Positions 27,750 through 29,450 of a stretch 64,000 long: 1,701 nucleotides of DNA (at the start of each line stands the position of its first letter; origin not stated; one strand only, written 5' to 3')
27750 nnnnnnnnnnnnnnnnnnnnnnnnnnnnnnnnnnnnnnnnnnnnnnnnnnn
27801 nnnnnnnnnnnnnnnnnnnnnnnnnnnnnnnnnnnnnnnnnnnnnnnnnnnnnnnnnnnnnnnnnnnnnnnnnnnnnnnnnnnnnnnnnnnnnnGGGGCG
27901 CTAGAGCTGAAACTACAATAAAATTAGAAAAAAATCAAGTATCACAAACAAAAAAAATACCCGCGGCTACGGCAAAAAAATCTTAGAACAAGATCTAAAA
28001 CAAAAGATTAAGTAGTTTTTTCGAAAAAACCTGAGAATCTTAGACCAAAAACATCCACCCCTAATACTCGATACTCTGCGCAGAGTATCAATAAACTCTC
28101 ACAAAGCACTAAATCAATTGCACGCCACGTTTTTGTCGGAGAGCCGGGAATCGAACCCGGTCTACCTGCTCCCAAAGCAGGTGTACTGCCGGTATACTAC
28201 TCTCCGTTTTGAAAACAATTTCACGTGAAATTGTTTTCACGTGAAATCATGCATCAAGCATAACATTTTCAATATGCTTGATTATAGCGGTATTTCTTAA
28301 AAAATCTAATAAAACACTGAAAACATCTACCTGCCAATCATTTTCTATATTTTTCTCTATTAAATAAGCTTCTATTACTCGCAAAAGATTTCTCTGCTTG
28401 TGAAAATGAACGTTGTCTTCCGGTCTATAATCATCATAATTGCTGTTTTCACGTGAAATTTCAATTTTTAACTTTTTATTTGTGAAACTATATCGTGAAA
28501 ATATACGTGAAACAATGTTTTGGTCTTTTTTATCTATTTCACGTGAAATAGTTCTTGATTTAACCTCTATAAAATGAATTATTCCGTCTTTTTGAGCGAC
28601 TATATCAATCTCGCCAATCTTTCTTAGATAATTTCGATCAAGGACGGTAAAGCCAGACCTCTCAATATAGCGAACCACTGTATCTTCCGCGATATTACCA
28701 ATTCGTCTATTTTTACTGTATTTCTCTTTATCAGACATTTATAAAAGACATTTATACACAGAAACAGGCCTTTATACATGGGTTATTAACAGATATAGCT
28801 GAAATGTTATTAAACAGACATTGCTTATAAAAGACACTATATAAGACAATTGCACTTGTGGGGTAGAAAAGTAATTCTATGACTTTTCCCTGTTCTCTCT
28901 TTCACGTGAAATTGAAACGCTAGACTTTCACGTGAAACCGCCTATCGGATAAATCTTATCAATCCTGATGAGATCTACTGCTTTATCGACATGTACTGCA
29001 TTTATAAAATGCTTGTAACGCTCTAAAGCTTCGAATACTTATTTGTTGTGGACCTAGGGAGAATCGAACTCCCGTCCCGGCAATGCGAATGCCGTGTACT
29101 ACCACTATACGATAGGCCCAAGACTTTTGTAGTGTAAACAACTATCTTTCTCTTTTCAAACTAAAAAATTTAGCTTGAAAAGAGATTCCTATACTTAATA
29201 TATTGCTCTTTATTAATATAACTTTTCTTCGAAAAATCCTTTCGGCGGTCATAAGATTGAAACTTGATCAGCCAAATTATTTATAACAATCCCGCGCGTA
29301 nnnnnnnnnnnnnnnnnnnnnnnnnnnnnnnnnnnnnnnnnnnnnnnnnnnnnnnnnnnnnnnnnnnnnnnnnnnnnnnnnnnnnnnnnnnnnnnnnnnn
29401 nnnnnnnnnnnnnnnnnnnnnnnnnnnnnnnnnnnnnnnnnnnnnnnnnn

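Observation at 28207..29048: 840-bp islet between two tRNAs holding a YraN-like nuclease gene seeded with seven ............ palindromes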

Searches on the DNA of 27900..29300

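Call 63: search_rna_families(source=window, start=27900, end=29300, threshold=evalue, max_evalue=1)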
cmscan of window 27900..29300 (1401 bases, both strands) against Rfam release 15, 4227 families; matches with E-value up to 1: 6.
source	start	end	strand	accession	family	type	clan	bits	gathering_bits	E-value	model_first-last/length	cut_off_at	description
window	29049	29119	-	RF00005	tRNA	Gene; tRNA;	CL00001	61.1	29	1.9e-12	1-71/71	no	tRNA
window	28136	28206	-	RF00005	tRNA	Gene; tRNA;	CL00001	59.8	29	4.3e-12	1-71/71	no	tRNA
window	28098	28210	-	RF02435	SpF41_sRNA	Gene; sRNA;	-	37.5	52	0.00059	1-105/105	no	Streptococcus sRNA SpF41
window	29048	29119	+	RF04354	Plastid-ycf2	Cis-reg;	-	25.1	65.7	0.017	1-75/75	no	Plastid-ycf2 5UTR RNA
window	29148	29184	-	RF03621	MIR4245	Gene; miRNA;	-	21.3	74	0.83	1-128/128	no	MIR4245 microRNA precursor family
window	28208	28241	-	RF04120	MIR5998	Gene; miRNA;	-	17.3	180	0.84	1-173/173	no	MIR5998 microRNA precursor family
